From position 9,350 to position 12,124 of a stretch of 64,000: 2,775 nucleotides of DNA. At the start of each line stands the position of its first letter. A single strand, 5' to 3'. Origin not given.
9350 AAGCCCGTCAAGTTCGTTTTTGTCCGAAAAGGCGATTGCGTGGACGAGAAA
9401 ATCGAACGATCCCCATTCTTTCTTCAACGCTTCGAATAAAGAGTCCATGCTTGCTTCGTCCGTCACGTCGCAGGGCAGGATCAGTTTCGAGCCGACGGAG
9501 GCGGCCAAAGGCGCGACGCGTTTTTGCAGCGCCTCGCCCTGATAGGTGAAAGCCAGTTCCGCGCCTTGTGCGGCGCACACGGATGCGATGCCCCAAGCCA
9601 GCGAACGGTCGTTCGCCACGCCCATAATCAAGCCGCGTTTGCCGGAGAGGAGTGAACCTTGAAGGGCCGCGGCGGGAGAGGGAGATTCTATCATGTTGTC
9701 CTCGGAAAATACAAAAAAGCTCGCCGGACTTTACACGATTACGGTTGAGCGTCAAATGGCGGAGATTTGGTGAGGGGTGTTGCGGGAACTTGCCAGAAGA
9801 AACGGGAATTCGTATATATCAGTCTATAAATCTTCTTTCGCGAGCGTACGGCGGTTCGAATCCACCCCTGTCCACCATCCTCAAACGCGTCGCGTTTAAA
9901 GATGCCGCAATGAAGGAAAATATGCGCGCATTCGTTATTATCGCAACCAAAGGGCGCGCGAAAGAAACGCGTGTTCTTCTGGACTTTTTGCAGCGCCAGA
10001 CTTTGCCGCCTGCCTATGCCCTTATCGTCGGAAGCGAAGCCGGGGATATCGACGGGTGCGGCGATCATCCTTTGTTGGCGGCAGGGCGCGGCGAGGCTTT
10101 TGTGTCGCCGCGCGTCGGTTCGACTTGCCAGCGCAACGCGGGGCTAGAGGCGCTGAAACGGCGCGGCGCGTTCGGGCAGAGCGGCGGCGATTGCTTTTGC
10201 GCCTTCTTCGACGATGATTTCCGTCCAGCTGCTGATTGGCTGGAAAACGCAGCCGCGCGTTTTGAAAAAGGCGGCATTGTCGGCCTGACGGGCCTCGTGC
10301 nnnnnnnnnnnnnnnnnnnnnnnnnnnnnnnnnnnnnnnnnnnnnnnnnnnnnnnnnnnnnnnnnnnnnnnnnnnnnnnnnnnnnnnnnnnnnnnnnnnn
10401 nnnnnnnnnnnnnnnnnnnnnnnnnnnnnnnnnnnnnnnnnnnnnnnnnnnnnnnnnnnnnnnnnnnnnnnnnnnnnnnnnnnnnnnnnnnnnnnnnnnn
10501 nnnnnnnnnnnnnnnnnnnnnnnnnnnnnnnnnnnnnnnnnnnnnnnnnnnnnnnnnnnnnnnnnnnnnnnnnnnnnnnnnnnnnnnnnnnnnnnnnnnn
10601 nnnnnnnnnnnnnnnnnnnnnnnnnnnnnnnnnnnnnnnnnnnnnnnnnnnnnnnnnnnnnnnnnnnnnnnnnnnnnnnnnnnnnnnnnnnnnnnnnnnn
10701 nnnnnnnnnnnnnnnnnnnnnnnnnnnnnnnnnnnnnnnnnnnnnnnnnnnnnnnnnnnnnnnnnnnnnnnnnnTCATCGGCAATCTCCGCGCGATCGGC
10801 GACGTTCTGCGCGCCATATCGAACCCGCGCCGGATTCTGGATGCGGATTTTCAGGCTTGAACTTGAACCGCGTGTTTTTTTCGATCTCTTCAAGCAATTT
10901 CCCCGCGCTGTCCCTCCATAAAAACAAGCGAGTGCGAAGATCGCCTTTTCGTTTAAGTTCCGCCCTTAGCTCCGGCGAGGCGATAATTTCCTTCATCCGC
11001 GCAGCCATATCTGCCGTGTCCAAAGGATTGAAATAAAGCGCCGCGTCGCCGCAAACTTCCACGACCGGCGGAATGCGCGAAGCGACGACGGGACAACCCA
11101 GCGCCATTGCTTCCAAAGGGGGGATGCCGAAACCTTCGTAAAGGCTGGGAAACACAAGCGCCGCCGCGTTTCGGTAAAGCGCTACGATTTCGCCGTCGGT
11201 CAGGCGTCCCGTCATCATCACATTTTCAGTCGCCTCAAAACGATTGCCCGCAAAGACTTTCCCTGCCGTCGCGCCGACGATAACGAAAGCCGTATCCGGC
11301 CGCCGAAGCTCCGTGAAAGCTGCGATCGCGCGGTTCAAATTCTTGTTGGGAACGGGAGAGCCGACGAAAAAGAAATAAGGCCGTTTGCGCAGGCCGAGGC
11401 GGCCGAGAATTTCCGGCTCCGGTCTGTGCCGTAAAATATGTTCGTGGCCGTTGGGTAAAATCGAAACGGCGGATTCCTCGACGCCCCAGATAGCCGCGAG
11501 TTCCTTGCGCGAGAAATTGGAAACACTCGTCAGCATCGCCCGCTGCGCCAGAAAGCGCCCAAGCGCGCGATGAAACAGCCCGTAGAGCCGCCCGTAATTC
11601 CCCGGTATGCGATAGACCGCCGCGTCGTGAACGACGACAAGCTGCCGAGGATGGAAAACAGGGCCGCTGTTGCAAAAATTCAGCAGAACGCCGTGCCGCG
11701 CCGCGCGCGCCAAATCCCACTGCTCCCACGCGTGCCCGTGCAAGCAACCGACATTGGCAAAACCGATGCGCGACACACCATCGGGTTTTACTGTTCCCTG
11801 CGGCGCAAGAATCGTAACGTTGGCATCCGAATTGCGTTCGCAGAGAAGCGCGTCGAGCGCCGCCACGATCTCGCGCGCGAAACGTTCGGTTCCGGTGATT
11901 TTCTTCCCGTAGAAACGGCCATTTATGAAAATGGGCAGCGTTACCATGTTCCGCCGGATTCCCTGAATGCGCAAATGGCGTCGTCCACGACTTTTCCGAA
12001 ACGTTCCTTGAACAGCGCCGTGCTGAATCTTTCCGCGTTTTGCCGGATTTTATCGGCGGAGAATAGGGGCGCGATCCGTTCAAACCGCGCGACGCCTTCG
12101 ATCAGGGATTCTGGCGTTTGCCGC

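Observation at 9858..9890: Orphan tRNA-Ala/tmRNA-like 3' end (T-arm, G3:U70 acceptor, CCA) upstream of the glycosyltransferase cluster, a possible integration-site remnant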

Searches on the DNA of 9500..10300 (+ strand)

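Call 4: search_rna_families(source=window, start=9500, end=10300, threshold=evalue, max_evalue=10, show_alignments=6)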
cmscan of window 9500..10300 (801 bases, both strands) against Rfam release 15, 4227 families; matches with E-value up to 10: 4.
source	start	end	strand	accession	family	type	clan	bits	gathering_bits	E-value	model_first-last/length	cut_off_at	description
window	9827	9874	-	RF04351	Plastid-psbl-rps4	Cis-reg;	-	17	68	1.2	1-53/53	no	Plastid-psbl-rps4 3UTR RNA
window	9831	9846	-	RF01111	SBWMV2_UPD-PKk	Cis-reg;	-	15.9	35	4.5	1-21/21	no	Pseudoknot of upstream pseudoknot domain (UPD) of the 3'UTR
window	10254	10300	+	RF00060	HgcE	Gene; snRNA; snoRNA; HACA-box;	-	14.5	50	2.2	1-47/130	3'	HgcE RNA (Pab105)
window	9804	9877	+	RF00023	tmRNA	Gene;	CL00001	8.8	47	0.31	1-374/374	no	transfer-messenger RNA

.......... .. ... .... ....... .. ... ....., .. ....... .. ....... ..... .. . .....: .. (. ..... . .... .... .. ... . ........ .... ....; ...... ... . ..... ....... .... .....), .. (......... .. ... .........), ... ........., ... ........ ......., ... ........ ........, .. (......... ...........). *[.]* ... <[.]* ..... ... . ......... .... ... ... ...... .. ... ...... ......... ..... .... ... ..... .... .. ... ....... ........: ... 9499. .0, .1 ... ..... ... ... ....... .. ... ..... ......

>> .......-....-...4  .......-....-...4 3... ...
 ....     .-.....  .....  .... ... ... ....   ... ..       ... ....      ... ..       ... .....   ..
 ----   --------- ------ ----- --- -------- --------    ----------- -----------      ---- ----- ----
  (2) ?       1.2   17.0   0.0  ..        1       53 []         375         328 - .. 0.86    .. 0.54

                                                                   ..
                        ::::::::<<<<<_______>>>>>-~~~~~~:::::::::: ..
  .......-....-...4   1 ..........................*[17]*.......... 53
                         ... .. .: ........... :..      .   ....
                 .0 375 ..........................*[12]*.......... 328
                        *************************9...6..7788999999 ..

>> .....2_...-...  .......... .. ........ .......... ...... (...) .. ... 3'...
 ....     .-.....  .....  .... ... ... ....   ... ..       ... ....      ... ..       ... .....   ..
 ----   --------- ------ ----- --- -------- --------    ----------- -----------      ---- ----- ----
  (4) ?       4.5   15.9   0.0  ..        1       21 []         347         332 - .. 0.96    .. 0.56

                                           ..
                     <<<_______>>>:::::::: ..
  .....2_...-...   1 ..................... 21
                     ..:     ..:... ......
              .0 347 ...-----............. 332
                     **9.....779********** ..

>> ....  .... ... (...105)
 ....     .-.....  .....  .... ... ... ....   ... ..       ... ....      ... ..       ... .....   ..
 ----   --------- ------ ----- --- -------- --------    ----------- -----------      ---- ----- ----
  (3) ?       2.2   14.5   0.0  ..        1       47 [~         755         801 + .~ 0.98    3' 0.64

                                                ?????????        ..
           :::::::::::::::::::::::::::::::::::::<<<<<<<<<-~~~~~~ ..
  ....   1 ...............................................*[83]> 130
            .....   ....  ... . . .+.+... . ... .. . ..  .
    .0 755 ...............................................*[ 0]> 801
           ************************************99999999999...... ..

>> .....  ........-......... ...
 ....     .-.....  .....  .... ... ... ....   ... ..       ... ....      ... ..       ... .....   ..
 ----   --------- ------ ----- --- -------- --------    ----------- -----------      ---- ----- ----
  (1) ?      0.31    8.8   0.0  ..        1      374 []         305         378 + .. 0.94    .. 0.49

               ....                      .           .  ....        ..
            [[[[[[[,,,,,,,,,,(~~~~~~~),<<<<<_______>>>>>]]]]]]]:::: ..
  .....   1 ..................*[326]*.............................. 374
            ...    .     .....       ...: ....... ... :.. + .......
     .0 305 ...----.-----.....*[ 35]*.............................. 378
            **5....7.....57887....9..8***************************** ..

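Call 39: search_with_rna_model(model_id=R1, source=window, start=9600, end=10000, filters=off, max_evalue=10, show_alignments=3)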
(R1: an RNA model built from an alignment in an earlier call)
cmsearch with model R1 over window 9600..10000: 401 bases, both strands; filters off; matches with E-value up to 10: 8.
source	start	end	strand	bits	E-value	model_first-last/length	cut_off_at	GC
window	9800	9877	+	30.2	5.5e-08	1-88/88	no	0.47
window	9603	9618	+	4.8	0.26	1-88/88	no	0.62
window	9883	9901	+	2.1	1.3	1-88/88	no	0.47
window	9850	9866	-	0.7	3.1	61-77/88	no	0.65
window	9683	9693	+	0.2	4.2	1-88/88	no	0.27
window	9744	9760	+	-0.3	5.7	10-26/88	no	0.53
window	9769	9798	+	-0.5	6.5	1-88/88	no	0.6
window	9923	9949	+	-0.6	6.9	1-88/88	no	0.48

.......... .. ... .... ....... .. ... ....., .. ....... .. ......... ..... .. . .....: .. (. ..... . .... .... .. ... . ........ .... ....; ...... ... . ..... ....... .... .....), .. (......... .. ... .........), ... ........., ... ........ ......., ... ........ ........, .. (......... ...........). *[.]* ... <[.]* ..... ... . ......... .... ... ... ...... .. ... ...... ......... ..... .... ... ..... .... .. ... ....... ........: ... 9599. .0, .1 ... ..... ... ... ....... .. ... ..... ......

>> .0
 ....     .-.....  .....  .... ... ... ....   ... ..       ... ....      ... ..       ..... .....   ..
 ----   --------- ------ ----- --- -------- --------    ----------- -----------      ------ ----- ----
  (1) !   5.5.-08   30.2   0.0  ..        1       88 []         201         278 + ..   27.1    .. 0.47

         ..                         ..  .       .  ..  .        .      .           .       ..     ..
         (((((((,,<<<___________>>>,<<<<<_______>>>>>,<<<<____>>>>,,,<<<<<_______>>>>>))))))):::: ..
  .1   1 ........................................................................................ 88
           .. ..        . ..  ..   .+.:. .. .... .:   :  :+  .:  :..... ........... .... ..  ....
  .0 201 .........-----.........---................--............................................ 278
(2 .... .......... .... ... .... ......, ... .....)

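Call 43: search_dna_similar(query=window:9758-9910:+, collection=phages, mode=distant, max_evalue=0.01, max_rows=15)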
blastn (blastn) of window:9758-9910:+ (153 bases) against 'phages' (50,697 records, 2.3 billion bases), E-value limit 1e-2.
Records with a match: 4; places in all: 4; records where one place covers at least 80% of the query: 0.
Best place of each record, by identity: 90-95% 1; 80-90% 1; 60-80% 2.
By first word of the organism name: Stenotrophomonas 2; Phage 1; Erwinia 1.
By host as written in the record: - 1; Stenotrophomonas maltophilia SRM01 1; Stenotrophomonas maltophilia 1; Erwinia aphidicola W09_2 1.
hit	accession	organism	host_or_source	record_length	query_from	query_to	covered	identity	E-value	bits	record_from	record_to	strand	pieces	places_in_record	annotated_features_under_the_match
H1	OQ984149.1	Phage C48C1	-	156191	61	120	39%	80.0%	9e-4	48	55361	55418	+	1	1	tRNA-Tyr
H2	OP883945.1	Stenotrophomonas phage CM1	Stenotrophomonas maltophilia SRM01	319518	63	120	38%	78.7%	9e-4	49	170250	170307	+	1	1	record has no annotation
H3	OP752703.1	Stenotrophomonas phage RAS14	Stenotrophomonas maltophilia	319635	63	120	38%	78.7%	9e-4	49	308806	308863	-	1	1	tRNA-Tyr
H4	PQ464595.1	Erwinia phage Kaldavass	Erwinia aphidicola W09_2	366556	89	118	20%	93.3%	3e-3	46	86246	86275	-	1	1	tRNA-OTHER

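Call 44: search_dna_similar(query=window:9758-9910:+, collection=plasmids, mode=distant, max_evalue=0.01, max_rows=15)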
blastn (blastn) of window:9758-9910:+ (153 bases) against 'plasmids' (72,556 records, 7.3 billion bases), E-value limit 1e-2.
Records with a match: 3; places in all: 3; records where one place covers at least 80% of the query: 0.
Best place of each record, by identity: 60-80% 3.
By first word of the organism name: Azospirillum 3.
By predicted mobility (MOB-suite, as given by PLSDB): non-mobilizable 2; mobilizable 1.
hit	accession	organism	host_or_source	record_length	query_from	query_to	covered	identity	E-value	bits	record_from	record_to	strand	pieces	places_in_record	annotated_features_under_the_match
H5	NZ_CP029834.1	Azospirillum ramasamyi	single cell,Cow dung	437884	63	122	39%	78.7%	1e-2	46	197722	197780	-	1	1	none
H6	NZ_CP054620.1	Azospirillum oryzae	cell culture,soil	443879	63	122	39%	78.3%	8e-4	51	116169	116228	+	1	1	none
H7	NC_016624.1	Azospirillum lipoferum 4B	-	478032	63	122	39%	76.7%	1e-2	46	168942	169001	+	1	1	none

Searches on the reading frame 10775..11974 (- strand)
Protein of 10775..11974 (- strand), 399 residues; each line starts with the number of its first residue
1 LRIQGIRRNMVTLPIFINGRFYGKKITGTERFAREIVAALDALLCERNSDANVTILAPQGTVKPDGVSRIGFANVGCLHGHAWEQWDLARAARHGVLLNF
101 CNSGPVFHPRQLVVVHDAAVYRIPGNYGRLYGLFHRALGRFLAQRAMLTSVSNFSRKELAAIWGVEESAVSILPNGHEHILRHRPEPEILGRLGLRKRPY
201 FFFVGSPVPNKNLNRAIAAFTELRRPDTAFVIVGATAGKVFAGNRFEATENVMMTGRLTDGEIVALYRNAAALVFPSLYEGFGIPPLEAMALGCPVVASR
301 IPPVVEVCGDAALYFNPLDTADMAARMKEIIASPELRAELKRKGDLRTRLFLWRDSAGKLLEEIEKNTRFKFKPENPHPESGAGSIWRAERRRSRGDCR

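Call 18: search_protein_families(library=pfam, proteins=[window:10775-11974:-])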
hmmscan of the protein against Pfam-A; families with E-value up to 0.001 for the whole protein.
window:10775-11974:- (399 aa): 5 families
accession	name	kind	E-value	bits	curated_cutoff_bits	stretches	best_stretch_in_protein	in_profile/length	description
PF00534.26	Glycos_transf_1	-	1.5e-30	106.4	26.4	1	196-344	13-169/172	Glycosyl transferases group 1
PF13692.12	Glyco_trans_1_4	-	1.2e-24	87.6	27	1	199-332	2-141/142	Glycosyl transferases group 1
PF20706.3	GT4-conflict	-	5.6e-07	29.3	26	1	197-300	196-312/385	Family 4 Glycosyltransferase in conflict systems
PF13524.12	Glyco_trans_1_2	-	5.1e-06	26.9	25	1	224-349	11-130/144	Glycosyl transferase-like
PF13439.12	Glyco_transf_4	-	7.3e-05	23.3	28.5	1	95-176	93-165/170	Glycosyltransferase Family 4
